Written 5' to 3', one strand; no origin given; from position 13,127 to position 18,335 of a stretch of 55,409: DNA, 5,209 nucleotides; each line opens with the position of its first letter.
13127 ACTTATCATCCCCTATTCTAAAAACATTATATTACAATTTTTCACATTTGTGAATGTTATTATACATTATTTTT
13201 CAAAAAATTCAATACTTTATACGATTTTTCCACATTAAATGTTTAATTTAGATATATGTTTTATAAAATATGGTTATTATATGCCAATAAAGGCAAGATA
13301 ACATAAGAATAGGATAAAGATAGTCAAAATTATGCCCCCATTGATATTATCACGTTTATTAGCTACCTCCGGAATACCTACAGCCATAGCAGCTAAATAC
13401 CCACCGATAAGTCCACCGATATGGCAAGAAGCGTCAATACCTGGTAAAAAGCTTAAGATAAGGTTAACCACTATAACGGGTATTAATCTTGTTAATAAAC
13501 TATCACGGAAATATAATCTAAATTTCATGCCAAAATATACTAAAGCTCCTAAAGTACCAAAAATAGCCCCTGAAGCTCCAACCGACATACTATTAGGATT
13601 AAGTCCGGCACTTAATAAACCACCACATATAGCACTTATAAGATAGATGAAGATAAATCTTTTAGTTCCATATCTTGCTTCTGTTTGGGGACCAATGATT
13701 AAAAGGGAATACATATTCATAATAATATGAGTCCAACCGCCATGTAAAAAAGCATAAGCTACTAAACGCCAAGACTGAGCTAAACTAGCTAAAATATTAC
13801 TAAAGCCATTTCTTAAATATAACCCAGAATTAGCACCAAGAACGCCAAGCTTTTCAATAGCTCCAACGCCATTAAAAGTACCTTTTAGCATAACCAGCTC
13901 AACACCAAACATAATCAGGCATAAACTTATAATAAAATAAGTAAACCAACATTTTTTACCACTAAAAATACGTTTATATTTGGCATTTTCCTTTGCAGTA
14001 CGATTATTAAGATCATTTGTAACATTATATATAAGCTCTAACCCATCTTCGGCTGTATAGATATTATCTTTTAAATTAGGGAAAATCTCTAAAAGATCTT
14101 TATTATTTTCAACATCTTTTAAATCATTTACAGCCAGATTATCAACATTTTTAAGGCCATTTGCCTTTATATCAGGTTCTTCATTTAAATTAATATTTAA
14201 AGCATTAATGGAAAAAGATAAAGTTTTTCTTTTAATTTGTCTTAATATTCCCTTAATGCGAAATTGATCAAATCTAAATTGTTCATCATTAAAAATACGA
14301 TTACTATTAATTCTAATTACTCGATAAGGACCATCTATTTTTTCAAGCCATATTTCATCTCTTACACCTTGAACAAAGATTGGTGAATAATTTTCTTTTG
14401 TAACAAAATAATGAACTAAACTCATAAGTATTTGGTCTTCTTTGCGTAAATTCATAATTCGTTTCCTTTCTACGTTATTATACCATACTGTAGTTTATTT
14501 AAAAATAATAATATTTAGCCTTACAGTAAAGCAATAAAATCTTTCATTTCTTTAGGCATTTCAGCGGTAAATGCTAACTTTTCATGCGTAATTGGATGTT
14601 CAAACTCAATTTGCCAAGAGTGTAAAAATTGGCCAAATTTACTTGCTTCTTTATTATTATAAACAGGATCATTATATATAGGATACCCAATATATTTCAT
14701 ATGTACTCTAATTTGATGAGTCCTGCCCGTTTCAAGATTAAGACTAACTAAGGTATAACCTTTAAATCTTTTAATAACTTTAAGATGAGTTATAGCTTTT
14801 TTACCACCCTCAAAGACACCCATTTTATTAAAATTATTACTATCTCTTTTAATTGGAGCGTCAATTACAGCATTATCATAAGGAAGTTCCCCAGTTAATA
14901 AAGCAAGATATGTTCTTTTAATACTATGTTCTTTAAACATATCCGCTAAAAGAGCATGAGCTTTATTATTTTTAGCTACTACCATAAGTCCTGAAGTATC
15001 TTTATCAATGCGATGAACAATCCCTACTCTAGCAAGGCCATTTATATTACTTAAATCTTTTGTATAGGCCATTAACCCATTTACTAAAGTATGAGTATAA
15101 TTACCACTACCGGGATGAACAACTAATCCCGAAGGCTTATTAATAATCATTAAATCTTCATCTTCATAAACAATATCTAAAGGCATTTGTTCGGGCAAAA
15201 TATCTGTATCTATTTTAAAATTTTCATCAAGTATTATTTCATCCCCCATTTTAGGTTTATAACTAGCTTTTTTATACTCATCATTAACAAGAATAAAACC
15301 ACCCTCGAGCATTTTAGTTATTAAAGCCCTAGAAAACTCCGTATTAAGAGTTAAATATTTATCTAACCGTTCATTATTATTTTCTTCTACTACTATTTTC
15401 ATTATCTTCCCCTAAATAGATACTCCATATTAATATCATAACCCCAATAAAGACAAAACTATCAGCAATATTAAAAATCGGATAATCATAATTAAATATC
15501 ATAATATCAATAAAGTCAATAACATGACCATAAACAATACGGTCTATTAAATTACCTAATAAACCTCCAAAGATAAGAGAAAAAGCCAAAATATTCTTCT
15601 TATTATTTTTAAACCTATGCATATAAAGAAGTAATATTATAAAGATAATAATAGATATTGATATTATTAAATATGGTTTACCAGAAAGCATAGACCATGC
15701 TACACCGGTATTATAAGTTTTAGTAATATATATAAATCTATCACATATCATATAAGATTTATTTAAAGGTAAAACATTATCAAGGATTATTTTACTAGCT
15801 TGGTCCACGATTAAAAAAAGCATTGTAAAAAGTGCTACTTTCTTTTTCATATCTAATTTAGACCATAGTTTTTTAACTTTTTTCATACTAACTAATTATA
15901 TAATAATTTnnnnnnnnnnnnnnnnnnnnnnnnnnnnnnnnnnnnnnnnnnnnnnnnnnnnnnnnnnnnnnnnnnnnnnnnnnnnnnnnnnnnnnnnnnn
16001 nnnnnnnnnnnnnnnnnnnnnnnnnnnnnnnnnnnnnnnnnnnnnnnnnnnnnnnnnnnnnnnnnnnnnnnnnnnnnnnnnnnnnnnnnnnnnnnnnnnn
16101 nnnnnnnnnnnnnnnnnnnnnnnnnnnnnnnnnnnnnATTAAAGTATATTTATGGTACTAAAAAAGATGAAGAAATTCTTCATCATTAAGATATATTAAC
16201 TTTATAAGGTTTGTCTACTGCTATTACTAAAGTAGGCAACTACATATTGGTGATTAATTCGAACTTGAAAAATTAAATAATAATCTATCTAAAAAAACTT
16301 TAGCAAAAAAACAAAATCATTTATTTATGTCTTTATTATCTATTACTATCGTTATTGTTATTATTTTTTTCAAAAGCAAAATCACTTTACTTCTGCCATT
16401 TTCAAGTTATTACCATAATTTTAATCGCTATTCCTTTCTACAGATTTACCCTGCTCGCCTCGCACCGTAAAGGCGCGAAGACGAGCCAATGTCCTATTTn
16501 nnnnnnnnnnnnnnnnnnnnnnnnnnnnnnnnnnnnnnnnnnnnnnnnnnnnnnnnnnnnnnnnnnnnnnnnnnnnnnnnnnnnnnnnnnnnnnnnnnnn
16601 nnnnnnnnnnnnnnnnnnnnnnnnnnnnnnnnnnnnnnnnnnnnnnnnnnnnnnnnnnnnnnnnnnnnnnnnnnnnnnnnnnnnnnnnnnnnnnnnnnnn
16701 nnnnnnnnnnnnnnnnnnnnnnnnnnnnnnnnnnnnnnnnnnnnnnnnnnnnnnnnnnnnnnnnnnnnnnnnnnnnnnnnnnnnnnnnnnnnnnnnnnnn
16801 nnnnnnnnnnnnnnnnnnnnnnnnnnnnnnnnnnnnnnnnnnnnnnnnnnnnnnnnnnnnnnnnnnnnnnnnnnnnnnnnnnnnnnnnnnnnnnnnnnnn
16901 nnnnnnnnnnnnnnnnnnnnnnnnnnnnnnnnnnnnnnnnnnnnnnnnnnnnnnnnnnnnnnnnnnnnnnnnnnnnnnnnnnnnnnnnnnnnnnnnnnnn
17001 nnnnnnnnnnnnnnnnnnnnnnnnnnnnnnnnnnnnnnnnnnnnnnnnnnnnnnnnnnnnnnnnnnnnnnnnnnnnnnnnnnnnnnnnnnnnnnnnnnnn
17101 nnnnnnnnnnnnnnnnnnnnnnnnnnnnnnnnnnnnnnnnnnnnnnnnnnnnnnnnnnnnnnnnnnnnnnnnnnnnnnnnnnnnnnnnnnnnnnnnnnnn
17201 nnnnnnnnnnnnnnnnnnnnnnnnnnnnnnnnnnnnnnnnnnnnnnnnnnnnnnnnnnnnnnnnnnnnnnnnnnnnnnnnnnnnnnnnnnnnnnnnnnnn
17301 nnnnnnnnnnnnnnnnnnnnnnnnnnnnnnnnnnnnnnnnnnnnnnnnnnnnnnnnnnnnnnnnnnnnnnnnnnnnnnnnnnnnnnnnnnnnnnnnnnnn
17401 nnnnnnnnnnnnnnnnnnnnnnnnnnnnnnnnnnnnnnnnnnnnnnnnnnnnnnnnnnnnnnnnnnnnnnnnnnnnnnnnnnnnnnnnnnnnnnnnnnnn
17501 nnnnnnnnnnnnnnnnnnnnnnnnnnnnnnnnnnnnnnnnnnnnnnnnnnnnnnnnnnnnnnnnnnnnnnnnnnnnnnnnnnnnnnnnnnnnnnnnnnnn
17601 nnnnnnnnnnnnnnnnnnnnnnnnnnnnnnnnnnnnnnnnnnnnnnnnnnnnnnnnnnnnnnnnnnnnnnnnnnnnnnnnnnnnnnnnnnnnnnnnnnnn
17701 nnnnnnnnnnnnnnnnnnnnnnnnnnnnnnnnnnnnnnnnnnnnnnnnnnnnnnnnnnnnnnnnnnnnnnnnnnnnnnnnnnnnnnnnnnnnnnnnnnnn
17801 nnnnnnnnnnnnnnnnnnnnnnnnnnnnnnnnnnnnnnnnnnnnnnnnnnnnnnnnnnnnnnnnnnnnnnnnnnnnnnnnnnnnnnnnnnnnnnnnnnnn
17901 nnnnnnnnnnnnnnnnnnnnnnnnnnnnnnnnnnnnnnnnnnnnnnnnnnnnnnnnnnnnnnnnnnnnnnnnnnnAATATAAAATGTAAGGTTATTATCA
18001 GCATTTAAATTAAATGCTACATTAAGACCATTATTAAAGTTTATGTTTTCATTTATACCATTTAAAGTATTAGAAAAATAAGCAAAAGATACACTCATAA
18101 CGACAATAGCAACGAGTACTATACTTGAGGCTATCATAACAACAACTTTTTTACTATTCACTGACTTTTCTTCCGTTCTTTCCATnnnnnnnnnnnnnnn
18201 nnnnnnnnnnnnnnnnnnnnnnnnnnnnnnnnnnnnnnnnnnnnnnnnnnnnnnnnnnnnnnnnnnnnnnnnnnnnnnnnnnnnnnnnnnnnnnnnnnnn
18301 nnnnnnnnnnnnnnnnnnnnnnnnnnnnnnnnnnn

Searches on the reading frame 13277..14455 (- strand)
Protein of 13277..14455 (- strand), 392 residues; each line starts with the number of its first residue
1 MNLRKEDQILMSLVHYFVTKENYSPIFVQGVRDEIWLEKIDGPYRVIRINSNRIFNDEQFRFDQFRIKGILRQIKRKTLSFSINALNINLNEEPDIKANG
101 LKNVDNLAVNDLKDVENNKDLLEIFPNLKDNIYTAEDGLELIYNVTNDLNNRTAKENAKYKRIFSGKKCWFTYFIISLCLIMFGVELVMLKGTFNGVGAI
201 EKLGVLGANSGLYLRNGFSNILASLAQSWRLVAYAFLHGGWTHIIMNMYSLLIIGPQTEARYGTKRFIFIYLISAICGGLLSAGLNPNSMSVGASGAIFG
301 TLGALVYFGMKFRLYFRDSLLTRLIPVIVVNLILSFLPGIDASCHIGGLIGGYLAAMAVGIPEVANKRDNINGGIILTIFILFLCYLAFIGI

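Call 20: search_protein_families(library=pfam, proteins=[window:13277-14455:-], max_evalue=0.01)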
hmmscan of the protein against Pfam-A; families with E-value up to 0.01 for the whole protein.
window:13277-14455:- (392 aa): 1 family
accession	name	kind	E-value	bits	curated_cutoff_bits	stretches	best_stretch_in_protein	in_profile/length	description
PF01694.28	Rhomboid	-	3.8e-36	124.9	22.6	1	227-359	3-140/143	Rhomboid domain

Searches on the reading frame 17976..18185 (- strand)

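Call 30: search_protein_families(library=ncbifam, proteins=[window:17976-18185:-], max_evalue=10)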
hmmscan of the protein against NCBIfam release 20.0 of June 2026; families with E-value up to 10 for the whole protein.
seq(70 aa): 5 families
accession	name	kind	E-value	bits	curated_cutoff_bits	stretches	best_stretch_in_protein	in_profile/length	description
NF009582.0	PRK13024.1-2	equivalog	3.4e-05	22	723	1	10-62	524-576/859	protein translocase subunit SecDF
NF047341.1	lactose_RbsR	equivalog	0.013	14.8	382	1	16-66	55-105/331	ribose utilization transcriptional repressor RbsR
TIGR04090.1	exp_by_SipW_IV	subfamily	0.033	13.9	60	1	19-46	5-32/241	BsaA family SipW-dependent biofilm matrix protein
NF045730.1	VlpC_Nterm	exception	0.17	12.1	160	1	6-34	2-30/87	variant surface lipoprotein VlpC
NF045729.1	VlpA_Nterm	exception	0.48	10.5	175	1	6-39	2-35/122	variable lipoprotein VlpA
